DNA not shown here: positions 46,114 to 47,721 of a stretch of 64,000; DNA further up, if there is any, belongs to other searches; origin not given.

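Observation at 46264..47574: A pilin-like protein with a 250-residue polyglycine-rich domain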

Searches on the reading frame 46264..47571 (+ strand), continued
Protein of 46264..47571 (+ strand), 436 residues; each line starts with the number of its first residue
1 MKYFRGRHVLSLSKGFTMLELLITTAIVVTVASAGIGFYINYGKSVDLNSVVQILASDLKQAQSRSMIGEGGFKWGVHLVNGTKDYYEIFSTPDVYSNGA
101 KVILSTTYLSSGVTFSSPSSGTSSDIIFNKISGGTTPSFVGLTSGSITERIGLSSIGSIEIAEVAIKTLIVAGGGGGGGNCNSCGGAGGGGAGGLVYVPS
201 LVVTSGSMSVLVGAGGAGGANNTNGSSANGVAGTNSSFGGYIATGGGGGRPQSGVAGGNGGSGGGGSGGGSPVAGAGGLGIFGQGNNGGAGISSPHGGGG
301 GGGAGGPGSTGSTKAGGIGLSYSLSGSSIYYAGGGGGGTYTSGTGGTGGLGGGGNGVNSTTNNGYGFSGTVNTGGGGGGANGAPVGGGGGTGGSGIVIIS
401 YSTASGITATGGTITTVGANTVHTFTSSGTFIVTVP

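Call 50: search_protein_families(library=phrogs, proteins=[window:46264-47571:+, L002:5413-6237:+, L002:2329-5223:+, L002:6381-7061:+], max_evalue=0.001)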
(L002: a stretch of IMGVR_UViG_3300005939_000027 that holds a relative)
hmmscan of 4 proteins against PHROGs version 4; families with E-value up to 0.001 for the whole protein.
window:46264-47571:+ (436 aa): 2 families
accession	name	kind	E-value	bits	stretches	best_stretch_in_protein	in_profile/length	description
phrog_2295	-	unknown function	2e-54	186.6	1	133-432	561-891/1183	-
phrog_863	-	tail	0.001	19.1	1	170-303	424-559/690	tail fiber assembly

L002:5413-6237:+ (275 aa): 1 family
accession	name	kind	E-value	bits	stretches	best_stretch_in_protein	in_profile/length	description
phrog_2295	-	unknown function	2.9e-56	192.8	1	2-266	596-897/1183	-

L002:2329-5223:+ (965 aa): 29 families (the best 25 are shown)
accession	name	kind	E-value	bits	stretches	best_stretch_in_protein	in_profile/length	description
phrog_6320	-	tail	9.8e-28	98.3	2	41-164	121-228/745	tail fiber protein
phrog_5073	-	tail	3.6e-26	93.3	2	117-397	260-517/519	tail fiber protein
phrog_819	-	tail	1.1e-18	67.8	1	40-528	554-964/1024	tail protein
phrog_366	-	tail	2.8e-18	67.6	2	157-280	305-405/474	tail fiber protein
phrog_3030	-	unknown function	3.3e-17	63.6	1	842-964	143-268/272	-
phrog_10972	-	tail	3.4e-16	60.6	3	187-233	169-215/343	tail fiber protein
phrog_1806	-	tail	5.3e-14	53.2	2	118-236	127-234/276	collagen like minor tail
phrog_18350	-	tail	3.5e-13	50.8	1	41-168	101-211/253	tail fiber protein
phrog_8745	-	tail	4.4e-12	45.1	2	41-176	1406-1509/1803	tail fiber protein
phrog_4302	-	unknown function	3.7e-11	43.5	1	623-710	262-349/499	-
phrog_30509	-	tail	1.3e-10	41.9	1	40-108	64-131/254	collagen like minor tail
phrog_3904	-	tail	2.4e-10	40.3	1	39-268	583-845/1086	tail fiber protein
phrog_32409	-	tail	3e-10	40.1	1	30-93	179-248/884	tail fiber protein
phrog_32123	-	unknown function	3e-10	40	1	183-261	238-323/532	-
phrog_22681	-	DNA, RNA and nucleotide metabolism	1.5e-09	38.9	0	42-87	108-153/157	DNA polymerase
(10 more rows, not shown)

L002:6381-7061:+ (227 aa): 0 families

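Call 55: fold_search(model_id=the predicted structure, library=viral)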
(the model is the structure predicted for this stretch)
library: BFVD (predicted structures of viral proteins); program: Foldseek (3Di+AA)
matches with E <= 10: 166; with E <= 0.001: 97
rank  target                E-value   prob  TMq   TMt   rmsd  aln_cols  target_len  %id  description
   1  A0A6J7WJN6            1.4e-24  1.00  0.57  0.19   2.7       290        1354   47  Glycine-rich domain-containing protein [uncultured Caudovirales phage]
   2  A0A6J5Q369            8.1e-23  1.00  0.55  0.25  29.3       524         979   33  Glycine-rich domain-containing protein [uncultured Caudovirales phage]
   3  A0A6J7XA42            5.0e-22  1.00  0.54  0.47   3.3       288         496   43  Glycine-rich domain-containing protein [uncultured Caudovirales phage]
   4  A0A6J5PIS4            5.6e-22  1.00  0.52  0.28   9.2       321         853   42  Glycine-rich domain-containing protein [uncultured Caudovirales phage]
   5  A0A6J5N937            2.1e-21  1.00  0.54  0.30  17.6       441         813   33  Glycine-rich domain-containing protein [uncultured Caudovirales phage]
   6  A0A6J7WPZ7            5.9e-21  1.00  0.51  0.77   5.8       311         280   37  Glycine-rich domain-containing protein [uncultured Caudovirales phage]
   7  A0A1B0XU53            8.4e-21  1.00  0.54  0.82  10.0       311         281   41  (no name in the UniProt tables at hand)
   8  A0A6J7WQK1            9.7e-21  1.00  0.54  0.45   2.5       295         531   41  Glycine-rich domain-containing protein [uncultured Caudovirales phage]
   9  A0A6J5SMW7            1.9e-20  1.00  0.52  0.16   3.4       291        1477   44  Collagen triple helix repeat [uncultured Caudovirales phage]
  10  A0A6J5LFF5            1.9e-20  1.00  0.54  0.40   2.6       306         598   39  Glycine-rich domain-containing protein [uncultured Caudovirales phage]
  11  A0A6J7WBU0            9.0e-20  1.00  0.47  0.76   7.8       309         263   37  Glycine-rich domain-containing protein [uncultured Caudovirales phage]
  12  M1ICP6                2.9e-19  1.00  0.49  0.71  10.3       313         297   38  (no name in the UniProt tables at hand)
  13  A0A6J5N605            4.6e-19  1.00  0.52  0.64   3.9       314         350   35  Glycine-rich domain-containing protein [uncultured Caudovirales phage]
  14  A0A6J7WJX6            4.8e-19  1.00  0.52  0.51   3.4       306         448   40  Glycine-rich domain-containing protein [uncultured Caudovirales phage]
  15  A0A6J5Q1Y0            4.8e-19  1.00  0.45  0.43   3.3       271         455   42  Glycine-rich domain-containing protein [uncultured Caudovirales phage]
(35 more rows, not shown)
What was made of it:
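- Phage association: 97 BFVD matches at E<=1e-3 (call 55) and phrog_2295 (call 50).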

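Call 78: search_solved_structures(query=A1, max_evalue=10, show_alignments=2)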
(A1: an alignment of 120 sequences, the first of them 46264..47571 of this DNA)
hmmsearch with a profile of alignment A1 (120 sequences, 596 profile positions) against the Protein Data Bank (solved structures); distinct sequences matched with E-value up to 10: 32.
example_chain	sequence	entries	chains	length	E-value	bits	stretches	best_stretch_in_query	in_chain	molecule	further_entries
4qvs_A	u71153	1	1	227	1e-08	38.1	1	389-546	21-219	S-layer domain-containing protein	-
8byp_X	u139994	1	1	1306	0.00079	22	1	391-553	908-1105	Botulinum neurotoxin type X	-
5hon_A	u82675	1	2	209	0.00098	21.7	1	412-546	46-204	Extracellular arabinanase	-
9b6m_B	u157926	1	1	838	0.0012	21.4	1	405-573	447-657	PG1 heavy chain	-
6zvm_AAA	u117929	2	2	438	0.0041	19.6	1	391-556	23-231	Neurotoxin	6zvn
4c1w_A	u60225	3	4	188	0.0043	19.5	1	454-545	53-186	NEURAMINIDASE | SIALIDASE A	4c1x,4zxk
6vfq_A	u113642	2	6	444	0.0077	18.7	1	132-150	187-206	Protocadherin-10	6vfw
7qfq_A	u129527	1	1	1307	0.0078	18.7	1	391-557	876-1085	Botulinum neurotoxin type B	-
9qc7_A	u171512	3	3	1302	0.0082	18.6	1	391-557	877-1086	Botulinum neurotoxin type B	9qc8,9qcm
6g5f_A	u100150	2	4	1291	0.0085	18.6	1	391-557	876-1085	Botulinum neurotoxin type B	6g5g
5vid_D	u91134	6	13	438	0.014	17.9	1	392-556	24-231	Botulinum neurotoxin type B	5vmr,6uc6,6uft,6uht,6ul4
6vg4_A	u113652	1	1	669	0.015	17.8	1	132-150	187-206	Protocadherin-10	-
1epw_A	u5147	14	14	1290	0.017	17.6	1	391-557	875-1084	BOTULINUM NEUROTOXIN TYPE B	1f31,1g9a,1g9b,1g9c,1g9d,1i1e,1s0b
6qns_A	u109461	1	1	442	0.017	17.6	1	392-558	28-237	Botulinum neurotoxin type B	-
1z0h_A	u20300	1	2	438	0.019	17.4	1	392-558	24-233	Botulinum neurotoxin type B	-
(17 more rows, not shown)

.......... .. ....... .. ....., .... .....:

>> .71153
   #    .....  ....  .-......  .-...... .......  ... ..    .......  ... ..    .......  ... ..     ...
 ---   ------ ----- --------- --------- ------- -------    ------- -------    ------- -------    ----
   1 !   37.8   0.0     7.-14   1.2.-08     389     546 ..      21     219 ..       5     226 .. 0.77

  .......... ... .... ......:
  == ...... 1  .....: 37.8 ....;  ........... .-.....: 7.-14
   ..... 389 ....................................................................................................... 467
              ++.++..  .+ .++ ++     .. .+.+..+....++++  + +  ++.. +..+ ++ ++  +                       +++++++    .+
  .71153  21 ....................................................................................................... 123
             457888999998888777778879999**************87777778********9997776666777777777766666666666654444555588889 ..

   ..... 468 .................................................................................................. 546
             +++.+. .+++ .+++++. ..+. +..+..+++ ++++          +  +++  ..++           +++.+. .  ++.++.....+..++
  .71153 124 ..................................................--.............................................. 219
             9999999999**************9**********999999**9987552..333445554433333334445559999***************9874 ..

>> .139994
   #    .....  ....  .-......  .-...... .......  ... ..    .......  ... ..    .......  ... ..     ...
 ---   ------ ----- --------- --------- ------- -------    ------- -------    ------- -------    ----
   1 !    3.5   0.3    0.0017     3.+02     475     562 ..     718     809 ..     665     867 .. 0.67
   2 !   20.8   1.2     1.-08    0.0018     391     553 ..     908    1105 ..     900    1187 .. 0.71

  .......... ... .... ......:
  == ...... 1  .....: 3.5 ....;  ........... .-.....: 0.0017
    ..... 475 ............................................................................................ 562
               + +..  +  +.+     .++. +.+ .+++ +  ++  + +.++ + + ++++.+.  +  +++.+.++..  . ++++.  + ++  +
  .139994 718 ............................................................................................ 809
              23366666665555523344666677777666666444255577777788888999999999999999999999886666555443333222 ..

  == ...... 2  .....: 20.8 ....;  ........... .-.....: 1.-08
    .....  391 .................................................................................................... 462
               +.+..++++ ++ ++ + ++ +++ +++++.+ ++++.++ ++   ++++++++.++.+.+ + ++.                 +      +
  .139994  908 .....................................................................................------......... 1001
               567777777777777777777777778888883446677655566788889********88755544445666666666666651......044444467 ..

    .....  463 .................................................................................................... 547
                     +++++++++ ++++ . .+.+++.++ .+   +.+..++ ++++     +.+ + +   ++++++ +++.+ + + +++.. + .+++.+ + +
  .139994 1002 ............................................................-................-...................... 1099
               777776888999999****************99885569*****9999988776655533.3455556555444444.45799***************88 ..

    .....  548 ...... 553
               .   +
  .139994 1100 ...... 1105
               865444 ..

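Call 93: find_encoding_contigs(protein=P0011, flank=7000, max_places=1)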
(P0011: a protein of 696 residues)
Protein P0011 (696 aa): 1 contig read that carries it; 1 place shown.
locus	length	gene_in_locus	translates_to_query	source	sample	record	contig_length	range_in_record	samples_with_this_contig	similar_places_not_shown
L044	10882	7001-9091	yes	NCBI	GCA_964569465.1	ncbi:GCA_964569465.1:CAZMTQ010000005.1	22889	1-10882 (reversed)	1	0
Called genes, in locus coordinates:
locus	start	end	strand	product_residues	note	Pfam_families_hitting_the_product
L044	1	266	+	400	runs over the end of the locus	PF06723:MreB_Mbl (faint), PF11104:PilM_2, PF06277:EutA (weak), PF14450:FtsA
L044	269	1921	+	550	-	-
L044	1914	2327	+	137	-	PF03652:RuvX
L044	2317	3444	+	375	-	PF02618:YceG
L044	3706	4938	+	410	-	PF01476:LysM, PF23473:LysM3_LYK4_5 (weak), PF05257:CHAP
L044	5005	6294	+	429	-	PF01018:GTP1_OBG, PF01926:MMR_HSR1, PF02421:FeoB_N, PF09269:DUF1967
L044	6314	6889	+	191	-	-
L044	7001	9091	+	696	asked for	PF07963:N_methyl (weak), PF21722:Gly_rich_2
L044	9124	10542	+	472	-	PF00929:RNase_T, PF08411:ExoI_SH3, PF26016:ExoI_C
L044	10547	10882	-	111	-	?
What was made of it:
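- At least one pilin-Gly_rich_2 gene elsewhere is not in a tight T4P cluster (call 93).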

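Call 94: find_encoding_contigs(protein=P0103, flank=5000, max_places=1)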
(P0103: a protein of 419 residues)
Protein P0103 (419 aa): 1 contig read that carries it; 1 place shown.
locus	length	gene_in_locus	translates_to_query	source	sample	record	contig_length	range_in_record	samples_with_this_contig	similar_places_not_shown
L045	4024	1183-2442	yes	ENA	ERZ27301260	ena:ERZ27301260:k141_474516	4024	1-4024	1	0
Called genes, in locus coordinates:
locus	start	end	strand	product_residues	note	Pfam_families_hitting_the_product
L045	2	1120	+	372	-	?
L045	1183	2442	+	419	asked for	PF21722:Gly_rich_2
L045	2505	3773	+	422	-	PF21722:Gly_rich_2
